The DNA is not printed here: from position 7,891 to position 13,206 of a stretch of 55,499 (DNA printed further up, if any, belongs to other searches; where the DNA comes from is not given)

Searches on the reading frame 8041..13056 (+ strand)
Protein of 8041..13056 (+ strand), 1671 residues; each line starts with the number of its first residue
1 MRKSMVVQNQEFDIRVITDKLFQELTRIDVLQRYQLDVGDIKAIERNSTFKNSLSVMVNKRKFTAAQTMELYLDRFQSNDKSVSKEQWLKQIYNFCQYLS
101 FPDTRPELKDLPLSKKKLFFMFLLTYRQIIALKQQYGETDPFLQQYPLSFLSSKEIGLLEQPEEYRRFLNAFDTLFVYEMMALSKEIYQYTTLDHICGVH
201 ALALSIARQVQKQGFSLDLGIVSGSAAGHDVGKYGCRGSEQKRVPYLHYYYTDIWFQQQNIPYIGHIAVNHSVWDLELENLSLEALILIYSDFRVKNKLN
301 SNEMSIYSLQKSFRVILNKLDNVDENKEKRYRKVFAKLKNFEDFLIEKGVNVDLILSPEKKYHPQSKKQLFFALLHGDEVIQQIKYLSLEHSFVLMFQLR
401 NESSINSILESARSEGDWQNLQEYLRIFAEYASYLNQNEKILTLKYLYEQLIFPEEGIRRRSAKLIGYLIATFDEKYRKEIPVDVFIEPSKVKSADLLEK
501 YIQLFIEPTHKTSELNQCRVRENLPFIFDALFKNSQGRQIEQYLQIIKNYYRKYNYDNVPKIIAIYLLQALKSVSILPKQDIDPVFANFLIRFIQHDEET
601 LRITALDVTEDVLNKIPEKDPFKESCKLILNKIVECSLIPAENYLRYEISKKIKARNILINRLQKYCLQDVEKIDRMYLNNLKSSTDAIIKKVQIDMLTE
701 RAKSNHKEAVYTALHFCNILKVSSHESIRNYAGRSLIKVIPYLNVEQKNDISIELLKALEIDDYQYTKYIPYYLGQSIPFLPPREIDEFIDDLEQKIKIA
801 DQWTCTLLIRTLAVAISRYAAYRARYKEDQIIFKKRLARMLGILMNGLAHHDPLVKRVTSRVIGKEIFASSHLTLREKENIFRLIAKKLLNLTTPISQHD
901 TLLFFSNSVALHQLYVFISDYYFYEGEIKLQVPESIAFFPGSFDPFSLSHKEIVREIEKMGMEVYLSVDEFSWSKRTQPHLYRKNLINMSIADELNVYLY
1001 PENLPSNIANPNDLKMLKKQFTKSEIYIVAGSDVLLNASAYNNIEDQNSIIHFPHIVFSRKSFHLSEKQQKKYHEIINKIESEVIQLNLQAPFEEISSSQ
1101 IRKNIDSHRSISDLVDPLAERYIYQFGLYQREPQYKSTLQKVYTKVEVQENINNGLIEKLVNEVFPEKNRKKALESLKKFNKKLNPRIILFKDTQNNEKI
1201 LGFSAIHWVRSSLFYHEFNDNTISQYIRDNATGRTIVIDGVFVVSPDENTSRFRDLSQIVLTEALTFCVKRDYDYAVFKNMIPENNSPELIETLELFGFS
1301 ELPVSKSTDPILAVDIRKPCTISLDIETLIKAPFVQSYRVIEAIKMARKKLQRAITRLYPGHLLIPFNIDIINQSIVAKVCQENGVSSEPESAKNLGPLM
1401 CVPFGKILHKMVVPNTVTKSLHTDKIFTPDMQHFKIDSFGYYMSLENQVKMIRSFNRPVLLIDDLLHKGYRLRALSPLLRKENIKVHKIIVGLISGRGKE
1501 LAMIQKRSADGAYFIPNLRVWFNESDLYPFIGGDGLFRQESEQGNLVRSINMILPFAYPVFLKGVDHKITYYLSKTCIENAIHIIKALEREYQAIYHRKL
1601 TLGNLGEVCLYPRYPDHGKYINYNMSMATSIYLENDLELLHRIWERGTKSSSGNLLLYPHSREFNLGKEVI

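Call 80: search_protein_families(library=pfam, proteins=[window:8041-13056:+], max_evalue=0.00001)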
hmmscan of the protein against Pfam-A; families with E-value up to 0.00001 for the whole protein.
window:8041-13056:+ (1671 aa): 1 family
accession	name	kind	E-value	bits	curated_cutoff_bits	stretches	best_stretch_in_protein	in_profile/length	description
PF01467.32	CTP_transf_like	-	1.3e-06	29.1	21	0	938-1103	1-132/133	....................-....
